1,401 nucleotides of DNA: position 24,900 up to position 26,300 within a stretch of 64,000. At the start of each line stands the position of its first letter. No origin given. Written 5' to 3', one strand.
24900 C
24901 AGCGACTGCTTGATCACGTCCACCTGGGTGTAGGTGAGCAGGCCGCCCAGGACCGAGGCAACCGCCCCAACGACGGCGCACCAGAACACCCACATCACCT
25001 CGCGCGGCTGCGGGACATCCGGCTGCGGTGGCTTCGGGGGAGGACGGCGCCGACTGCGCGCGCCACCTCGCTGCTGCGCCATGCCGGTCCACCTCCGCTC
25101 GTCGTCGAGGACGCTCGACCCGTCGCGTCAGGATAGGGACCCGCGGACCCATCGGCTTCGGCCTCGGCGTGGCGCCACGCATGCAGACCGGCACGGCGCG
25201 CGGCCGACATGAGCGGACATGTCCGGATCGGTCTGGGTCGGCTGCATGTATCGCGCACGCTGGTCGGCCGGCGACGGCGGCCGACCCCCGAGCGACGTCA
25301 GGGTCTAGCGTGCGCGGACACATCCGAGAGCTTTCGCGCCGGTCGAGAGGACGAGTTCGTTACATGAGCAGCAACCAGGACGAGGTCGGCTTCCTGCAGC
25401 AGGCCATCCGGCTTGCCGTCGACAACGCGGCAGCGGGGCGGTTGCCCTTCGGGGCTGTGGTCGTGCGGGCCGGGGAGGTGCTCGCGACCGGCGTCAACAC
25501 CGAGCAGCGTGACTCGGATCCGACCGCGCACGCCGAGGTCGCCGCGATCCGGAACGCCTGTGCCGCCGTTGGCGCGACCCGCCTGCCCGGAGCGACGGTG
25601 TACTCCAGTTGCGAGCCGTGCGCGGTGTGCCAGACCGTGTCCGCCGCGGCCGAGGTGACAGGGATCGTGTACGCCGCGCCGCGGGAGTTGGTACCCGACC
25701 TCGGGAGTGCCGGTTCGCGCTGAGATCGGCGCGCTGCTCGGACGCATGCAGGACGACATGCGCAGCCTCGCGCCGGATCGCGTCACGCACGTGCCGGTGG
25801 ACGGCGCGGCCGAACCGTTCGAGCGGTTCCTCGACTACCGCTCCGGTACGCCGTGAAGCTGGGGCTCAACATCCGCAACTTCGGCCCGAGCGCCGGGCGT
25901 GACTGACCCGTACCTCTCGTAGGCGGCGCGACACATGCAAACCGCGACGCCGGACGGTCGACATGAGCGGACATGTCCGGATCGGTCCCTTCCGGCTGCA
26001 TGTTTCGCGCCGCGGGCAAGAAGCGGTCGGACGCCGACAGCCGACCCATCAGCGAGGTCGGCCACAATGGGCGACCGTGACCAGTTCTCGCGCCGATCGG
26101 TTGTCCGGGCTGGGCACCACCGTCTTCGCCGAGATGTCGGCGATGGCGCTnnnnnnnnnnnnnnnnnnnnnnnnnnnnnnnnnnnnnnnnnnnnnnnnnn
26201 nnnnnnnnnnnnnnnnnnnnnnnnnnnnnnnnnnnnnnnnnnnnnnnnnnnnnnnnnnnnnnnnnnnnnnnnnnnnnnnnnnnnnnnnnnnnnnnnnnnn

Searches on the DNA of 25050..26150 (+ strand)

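Call 9: search_rna_families(source=window, start=25050, end=26150, threshold=evalue, max_evalue=10)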
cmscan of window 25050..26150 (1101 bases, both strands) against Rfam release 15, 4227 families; matches with E-value up to 10: 3.
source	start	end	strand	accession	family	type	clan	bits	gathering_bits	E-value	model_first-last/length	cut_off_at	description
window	25717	25822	-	RF01944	mir-2518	Gene; miRNA;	-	17.3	61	2.2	1-67/67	no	mir-2518 microRNA precursor family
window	25787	25810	+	RF02883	BcKCsr2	Gene; sRNA;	-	12.2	40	7.1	96-119/129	no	Burkholderia sRNA 2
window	25231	25306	+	RF02243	Xoo8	Gene; sRNA;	-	10.8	90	2.3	1-323/323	no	Proteobacterial sRNA Xoo8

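Call 63: search_dna_similar(query=window:25918-26018:+, collection=plasmids, mode=distant, max_evalue=1, max_rows=10)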
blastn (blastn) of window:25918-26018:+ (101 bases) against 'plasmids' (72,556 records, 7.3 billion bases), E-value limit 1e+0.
Records with a match: 2; places in all: 2; records where one place covers at least 80% of the query: 0.
Best place of each record, by identity: 90-95% 1; 60-80% 1.
By first word of the organism name: Shinella 1; Beijerinckiaceae 1.
By predicted mobility (MOB-suite, as given by PLSDB): non-mobilizable 2.
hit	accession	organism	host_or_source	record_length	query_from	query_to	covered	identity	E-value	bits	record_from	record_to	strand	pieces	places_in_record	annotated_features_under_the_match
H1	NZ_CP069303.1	Shinella sp. PSBB067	monoisolate,Minnesota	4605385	50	95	46%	79.2%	8e-1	40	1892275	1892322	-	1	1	none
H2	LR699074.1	Beijerinckiaceae bacterium RH AL1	forest soil, soft coal slag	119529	65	94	30%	90.3%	8e-1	40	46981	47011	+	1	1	none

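Call 64: search_dna_similar(query=window:25918-26018:+, collection=phages, mode=distant, max_evalue=1, max_rows=10)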
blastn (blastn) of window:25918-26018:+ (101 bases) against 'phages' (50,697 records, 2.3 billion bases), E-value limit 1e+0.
Records with a match: 6; places in all: 6; records where one place covers at least 80% of the query: 0.
Best place of each record, by identity: 95-99% 1; 80-90% 5.
By first word of the organism name: Salinibacter 5; Marine 1.
By host as written in the record: Salinibacter ruber M31 3; - 3.
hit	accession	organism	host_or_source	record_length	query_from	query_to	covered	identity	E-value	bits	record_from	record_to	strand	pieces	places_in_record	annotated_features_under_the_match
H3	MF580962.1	Salinibacter virus M31CR41-3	Salinibacter ruber M31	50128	47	78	32%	87.5%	9e-1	38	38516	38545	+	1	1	hypothetical protein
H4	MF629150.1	Salinibacter phage SRUTV-1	-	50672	47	78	32%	87.5%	9e-1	38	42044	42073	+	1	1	hypothetical protein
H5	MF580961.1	Salinibacter phage M31CR41-2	Salinibacter ruber M31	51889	47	78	32%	87.5%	9e-1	38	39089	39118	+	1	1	hypothetical protein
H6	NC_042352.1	Salinibacter phage M31CR41-2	Salinibacter ruber M31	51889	47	78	32%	87.5%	9e-1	38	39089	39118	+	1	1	hypothetical protein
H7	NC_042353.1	Salinibacter phage SRUTV-1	-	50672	47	78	32%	87.5%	9e-1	38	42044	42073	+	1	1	hypothetical protein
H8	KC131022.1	Marine gokushovirus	-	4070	60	82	23%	95.7%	9e-1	38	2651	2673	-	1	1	portal protein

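Call 68: build_rna_model(alignment_id=A7, structure=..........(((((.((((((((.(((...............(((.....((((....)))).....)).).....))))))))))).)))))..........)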
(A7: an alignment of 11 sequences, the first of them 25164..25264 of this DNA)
Model R1 built from alignment A7 (11 sequences, 104 columns); structure: as given.
model positions 102; base pairs 23; branch points 0; effective number of sequences 2.82; information 0.59 bits per position. Calibrated on 0.2 Mb of random sequence (short: E-values are rough).
structure used (alignment columns):
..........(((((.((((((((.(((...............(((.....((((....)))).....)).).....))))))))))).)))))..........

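Call 69: search_with_rna_model(model_id=R1, source=window, filters=off, max_evalue=10)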
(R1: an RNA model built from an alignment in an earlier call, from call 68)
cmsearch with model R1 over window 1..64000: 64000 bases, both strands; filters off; matches with E-value up to 10: 77.
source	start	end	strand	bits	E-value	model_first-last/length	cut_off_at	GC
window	25917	26017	+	107.4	4.2e-26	1-102/102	no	0.68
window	25163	25264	+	103.3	5.1e-25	1-102/102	no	0.71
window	42257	42358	-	94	1.4e-22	1-102/102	no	0.64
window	25919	26019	-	30.9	5.8e-06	1-102/102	no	0.67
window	42256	42357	+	28.3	2.8e-05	1-102/102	no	0.64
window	19340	19440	-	19.7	0.0051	1-102/102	no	0.63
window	19338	19439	+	16.3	0.041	1-102/102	no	0.65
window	34561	34657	+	16.3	0.041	1-102/102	no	0.69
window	25163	25265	-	15.7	0.056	1-102/102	no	0.71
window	39404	39449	-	15.2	0.077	1-102/102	no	0.61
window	33637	33696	+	14.4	0.12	1-102/102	no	0.6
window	39402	39447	+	13.8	0.18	1-102/102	no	0.63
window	37737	37822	+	13.4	0.23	1-102/102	no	0.71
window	32656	32740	+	13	0.29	1-102/102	no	0.71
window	34827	34893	+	11.9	0.58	1-102/102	no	0.64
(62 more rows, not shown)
